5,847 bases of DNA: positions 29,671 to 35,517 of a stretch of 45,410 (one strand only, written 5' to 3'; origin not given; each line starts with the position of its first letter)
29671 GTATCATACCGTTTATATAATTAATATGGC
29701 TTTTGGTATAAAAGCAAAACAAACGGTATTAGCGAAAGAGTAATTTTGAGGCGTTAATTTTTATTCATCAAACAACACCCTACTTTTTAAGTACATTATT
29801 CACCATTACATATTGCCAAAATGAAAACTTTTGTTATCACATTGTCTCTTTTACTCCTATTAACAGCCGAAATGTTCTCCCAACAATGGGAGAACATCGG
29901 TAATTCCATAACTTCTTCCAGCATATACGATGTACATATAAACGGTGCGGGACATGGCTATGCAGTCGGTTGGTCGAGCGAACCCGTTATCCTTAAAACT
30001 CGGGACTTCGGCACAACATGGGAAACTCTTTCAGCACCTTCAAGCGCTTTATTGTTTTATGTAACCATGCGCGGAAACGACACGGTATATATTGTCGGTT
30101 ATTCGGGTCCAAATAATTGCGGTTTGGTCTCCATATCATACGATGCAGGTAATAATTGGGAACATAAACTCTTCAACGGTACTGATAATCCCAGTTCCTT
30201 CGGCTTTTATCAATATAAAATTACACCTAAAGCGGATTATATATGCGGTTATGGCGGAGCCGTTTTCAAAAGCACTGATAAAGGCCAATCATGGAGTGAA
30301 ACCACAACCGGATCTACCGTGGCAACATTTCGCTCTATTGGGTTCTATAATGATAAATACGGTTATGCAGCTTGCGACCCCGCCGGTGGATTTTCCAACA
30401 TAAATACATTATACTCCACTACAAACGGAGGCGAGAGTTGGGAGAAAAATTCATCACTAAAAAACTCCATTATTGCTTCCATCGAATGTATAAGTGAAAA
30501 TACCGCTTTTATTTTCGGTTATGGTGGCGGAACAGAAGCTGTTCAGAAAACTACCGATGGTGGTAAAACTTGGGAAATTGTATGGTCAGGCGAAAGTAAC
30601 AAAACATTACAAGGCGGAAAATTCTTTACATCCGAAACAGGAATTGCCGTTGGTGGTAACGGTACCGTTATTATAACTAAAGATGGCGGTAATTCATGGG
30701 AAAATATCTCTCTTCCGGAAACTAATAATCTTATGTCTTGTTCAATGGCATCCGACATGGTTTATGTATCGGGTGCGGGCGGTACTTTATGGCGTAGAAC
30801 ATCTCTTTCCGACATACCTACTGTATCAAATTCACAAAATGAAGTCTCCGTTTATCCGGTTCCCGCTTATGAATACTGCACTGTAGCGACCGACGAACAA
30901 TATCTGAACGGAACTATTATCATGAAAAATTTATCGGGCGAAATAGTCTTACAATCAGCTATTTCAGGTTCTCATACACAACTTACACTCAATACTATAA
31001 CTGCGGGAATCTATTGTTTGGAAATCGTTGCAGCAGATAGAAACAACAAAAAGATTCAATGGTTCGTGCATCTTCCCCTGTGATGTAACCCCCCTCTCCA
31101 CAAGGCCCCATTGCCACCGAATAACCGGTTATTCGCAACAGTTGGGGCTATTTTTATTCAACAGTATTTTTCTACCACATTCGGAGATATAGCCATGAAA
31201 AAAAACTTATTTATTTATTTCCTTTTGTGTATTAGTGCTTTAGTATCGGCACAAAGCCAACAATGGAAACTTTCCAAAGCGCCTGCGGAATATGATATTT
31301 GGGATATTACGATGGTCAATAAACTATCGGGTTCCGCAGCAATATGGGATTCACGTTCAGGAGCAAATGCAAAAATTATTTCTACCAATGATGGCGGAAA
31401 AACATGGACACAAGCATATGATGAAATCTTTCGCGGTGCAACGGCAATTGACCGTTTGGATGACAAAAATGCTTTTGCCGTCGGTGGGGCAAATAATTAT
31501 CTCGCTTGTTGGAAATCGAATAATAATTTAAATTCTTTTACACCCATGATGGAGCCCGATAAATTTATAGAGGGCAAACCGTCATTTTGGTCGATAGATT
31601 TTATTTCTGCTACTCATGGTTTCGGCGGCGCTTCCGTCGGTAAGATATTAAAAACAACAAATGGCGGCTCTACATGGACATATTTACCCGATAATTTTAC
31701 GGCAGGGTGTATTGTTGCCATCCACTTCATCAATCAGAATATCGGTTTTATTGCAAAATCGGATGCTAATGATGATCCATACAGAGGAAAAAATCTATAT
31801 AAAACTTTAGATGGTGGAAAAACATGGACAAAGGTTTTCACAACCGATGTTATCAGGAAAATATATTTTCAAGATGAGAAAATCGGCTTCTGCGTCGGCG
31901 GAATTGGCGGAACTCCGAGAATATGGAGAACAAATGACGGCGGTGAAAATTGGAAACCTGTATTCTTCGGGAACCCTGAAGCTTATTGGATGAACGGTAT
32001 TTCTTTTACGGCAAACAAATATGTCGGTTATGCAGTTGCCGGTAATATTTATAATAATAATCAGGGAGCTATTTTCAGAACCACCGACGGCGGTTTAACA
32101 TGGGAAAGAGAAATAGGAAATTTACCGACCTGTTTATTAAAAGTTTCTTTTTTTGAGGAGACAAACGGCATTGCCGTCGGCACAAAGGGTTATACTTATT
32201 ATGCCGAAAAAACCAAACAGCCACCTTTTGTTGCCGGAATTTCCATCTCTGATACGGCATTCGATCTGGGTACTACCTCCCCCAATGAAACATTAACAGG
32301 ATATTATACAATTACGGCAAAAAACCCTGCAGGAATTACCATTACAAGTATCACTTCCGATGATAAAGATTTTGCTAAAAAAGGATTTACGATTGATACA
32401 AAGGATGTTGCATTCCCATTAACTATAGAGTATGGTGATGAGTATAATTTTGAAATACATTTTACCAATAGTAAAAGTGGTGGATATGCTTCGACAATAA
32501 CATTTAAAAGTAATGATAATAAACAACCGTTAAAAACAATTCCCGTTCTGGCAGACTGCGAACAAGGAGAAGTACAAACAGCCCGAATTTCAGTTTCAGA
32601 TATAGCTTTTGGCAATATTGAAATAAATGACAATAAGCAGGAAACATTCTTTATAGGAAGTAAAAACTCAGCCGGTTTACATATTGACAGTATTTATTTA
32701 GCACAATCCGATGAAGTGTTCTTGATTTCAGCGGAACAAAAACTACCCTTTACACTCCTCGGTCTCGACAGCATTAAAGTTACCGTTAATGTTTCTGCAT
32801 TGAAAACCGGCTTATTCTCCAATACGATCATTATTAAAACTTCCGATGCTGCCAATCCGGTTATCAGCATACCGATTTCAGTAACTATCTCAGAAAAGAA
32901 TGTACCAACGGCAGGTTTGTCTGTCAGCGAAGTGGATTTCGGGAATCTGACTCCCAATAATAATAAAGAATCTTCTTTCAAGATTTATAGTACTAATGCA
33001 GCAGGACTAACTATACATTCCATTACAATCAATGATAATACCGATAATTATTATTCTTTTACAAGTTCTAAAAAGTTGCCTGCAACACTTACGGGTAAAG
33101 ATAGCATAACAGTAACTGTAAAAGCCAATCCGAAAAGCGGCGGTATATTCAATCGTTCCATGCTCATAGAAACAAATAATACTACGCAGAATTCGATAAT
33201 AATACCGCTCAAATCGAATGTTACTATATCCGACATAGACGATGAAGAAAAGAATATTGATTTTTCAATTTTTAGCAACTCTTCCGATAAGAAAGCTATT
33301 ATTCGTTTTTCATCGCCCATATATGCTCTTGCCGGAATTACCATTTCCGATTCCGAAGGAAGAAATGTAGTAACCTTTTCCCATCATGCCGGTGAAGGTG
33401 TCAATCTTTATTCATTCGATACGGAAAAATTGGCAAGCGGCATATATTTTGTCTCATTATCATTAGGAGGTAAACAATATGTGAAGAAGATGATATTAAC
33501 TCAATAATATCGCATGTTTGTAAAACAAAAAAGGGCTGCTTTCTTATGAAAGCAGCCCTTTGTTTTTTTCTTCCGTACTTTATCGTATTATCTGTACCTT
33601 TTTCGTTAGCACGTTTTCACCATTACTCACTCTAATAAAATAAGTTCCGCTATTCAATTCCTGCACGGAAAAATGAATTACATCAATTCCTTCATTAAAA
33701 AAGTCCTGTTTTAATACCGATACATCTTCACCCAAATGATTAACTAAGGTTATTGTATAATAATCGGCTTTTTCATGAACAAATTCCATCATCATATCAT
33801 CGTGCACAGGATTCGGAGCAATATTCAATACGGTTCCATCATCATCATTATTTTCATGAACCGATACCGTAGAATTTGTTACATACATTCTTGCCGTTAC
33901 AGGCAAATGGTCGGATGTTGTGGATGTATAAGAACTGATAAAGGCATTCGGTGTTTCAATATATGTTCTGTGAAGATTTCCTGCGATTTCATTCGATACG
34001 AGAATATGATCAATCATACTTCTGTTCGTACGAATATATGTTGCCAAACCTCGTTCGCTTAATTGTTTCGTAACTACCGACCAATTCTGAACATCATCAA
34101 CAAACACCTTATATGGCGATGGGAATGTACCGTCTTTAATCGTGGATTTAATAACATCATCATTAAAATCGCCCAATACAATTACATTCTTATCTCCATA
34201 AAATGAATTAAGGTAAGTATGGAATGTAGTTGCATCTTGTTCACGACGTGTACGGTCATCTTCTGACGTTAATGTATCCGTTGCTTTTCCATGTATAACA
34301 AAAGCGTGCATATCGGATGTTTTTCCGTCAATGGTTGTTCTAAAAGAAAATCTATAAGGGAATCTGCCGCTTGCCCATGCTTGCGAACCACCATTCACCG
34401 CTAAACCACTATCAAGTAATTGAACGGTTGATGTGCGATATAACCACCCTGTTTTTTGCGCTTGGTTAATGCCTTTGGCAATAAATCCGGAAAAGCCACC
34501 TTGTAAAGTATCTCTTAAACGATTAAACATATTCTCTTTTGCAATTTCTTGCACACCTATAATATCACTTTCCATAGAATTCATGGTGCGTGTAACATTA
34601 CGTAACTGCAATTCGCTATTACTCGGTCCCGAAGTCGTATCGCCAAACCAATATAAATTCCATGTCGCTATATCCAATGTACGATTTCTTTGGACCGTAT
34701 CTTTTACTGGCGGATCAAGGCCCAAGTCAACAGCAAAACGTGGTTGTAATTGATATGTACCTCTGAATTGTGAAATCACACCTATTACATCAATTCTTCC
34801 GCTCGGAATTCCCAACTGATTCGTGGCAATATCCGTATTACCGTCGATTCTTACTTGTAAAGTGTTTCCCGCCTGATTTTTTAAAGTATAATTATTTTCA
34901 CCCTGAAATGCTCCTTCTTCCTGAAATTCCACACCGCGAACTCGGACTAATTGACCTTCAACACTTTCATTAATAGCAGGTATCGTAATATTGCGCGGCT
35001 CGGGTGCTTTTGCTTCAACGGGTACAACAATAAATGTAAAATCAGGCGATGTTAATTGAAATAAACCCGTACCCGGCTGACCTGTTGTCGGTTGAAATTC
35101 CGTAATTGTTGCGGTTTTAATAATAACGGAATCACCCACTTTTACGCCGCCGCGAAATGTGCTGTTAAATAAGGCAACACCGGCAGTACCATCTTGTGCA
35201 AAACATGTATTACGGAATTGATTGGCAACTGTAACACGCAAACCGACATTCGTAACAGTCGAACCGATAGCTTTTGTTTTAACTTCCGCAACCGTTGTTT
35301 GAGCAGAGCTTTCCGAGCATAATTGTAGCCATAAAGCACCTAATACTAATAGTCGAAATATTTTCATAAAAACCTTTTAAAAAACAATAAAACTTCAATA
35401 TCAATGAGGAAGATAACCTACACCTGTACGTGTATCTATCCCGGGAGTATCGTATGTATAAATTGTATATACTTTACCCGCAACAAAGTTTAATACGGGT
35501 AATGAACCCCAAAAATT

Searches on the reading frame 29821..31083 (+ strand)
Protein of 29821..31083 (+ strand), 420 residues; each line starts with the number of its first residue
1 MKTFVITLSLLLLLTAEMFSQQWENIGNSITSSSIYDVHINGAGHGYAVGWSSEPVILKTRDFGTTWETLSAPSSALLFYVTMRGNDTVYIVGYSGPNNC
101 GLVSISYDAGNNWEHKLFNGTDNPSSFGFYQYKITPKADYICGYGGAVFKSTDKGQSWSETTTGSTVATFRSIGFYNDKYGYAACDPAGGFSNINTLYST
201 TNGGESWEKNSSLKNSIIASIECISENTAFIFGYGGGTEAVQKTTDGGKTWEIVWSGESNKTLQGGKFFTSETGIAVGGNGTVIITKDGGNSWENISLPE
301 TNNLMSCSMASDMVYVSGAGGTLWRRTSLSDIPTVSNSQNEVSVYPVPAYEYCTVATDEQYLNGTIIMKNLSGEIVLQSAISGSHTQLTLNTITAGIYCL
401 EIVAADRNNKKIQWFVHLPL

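Call 37: search_protein_families(library=pfam, proteins=[window:29821-31083:+], max_evalue=0.001)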
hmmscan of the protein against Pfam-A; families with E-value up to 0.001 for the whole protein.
window:29821-31083:+ (420 aa): 6 families
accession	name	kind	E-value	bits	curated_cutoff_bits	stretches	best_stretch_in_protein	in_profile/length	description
PF14870.12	PSII_BNR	-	4.6e-18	65.9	27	1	18-115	4-96/303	Photosynthesis system II assembly factor YCF48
PF15902.12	Sortilin-Vps10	-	1.3e-16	60.9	33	2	103-210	3-112/446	Sortilin, neurotensin receptor 3,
PF02012.26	BNR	-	2.3e-07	30.2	27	0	243-252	2-11/12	BNR/Asp-box repeat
PF18962.6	Por_Secre_tail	-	9.1e-06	26.3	27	1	344-412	1-73/75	Secretion system C-terminal sorting domain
PF19755.4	DUF6242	-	8.9e-05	22.9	29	0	82-158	150-217/217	Domain of unknown function (DUF6242)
PF25293.1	Beta-prop_EMC1_N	-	0.00022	21.4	34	0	21-116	97-193/219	EMC1 N-terminal beta-propeller domain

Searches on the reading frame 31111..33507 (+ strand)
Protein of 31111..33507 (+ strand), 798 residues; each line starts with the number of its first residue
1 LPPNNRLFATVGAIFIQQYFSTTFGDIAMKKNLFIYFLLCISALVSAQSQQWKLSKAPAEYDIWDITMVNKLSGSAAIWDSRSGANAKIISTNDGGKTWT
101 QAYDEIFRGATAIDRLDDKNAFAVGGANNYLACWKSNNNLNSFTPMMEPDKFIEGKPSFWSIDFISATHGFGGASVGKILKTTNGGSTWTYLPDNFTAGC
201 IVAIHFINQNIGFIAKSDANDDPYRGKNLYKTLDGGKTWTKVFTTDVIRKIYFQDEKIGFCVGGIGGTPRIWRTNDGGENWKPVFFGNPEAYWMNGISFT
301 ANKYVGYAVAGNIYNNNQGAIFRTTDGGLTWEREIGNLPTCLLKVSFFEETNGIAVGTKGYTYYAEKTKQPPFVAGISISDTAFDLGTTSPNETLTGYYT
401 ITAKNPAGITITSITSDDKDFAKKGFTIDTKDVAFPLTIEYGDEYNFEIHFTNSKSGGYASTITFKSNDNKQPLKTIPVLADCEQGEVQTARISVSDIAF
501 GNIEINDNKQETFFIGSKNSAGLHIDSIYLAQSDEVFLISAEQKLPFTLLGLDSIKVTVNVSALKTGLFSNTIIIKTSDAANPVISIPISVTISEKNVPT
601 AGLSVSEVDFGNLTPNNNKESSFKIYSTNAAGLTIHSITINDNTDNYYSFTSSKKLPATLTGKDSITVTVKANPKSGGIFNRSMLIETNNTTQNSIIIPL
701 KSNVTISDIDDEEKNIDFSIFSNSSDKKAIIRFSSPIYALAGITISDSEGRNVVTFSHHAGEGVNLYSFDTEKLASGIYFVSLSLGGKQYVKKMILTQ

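Call 37: search_protein_families(library=pfam, proteins=[window:31111-33507:+], max_evalue=0.001)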
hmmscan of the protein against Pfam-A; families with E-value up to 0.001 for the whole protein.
window:31111-33507:+ (798 aa): 8 families
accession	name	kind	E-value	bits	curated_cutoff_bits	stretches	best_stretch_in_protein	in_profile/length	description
PF22073.2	Cep192_D4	-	6.8e-13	49.2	35.5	0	606-700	9-107/112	Cep192 domain 4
PF14870.12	PSII_BNR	-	1.4e-12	47.9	27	0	318-361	253-298/303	Photosynthesis system II assembly factor YCF48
PF15902.12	Sortilin-Vps10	-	7.5e-10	38.6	33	1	228-470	2-248/446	Sortilin, neurotensin receptor 3,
PF22544.2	HYDIN_VesB_CFA65-like_Ig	-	1.6e-09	38.4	25.5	0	603-701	5-98/100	HYDIN/CFA65/VesB-like, Ig-like domain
PF15780.11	ASH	-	1.1e-08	35.6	27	0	401-471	29-94/98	Abnormal spindle-like microcephaly-assoc'd, ASPM-SPD-2-Hydin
PF02012.26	BNR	-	4.3e-07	29.4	27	0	322-333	1-12/12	BNR/Asp-box repeat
PF18962.6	Por_Secre_tail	-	1.6e-06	28.7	27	1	725-795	23-74/75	Secretion system C-terminal sorting domain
PF21633.3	MOV-10_Ig-like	-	0.00032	21.2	27.4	0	429-472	66-111/126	Helicase MOV-10, Ig-like domain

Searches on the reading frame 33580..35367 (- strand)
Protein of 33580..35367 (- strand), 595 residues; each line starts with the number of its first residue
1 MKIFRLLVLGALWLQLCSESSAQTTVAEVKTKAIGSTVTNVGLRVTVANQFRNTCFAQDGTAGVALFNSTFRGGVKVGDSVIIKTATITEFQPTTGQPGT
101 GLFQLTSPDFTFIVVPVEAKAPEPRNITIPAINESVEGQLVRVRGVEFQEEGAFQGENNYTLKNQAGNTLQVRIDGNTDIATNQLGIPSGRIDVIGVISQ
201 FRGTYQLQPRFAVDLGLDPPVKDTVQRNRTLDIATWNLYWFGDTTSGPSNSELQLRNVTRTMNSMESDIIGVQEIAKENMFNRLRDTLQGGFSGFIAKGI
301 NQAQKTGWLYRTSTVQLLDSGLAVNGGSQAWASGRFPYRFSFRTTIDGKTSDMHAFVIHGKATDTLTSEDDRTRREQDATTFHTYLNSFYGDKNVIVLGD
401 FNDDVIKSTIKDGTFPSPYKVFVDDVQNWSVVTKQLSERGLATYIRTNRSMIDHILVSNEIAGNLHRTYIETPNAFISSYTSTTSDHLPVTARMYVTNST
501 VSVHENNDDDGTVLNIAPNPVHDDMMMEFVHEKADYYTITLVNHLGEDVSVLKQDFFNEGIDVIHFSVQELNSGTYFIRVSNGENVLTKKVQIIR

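Call 37: search_protein_families(library=pfam, proteins=[window:33580-35367:-], max_evalue=0.001)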
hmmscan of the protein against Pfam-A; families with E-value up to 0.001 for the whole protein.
window:33580-35367:- (595 aa): 4 families
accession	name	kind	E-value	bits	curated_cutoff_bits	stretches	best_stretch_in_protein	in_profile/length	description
PF18942.5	DUF5689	-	2.7e-13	50.7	28.6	1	51-214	41-216/217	Family of unknown function (DUF5689)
PF18962.6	Por_Secre_tail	-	3.4e-09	37.3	27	1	518-593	3-75/75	Secretion system C-terminal sorting domain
PF03372.29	Exo_endo_phos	-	1.6e-08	35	24.5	1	234-487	1-225/225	Endonuclease/Exonuclease/phosphatase family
PF14529.12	Exo_endo_phos_2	-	5e-06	26.8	27.4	1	379-490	18-116/117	Endonuclease-reverse transcriptase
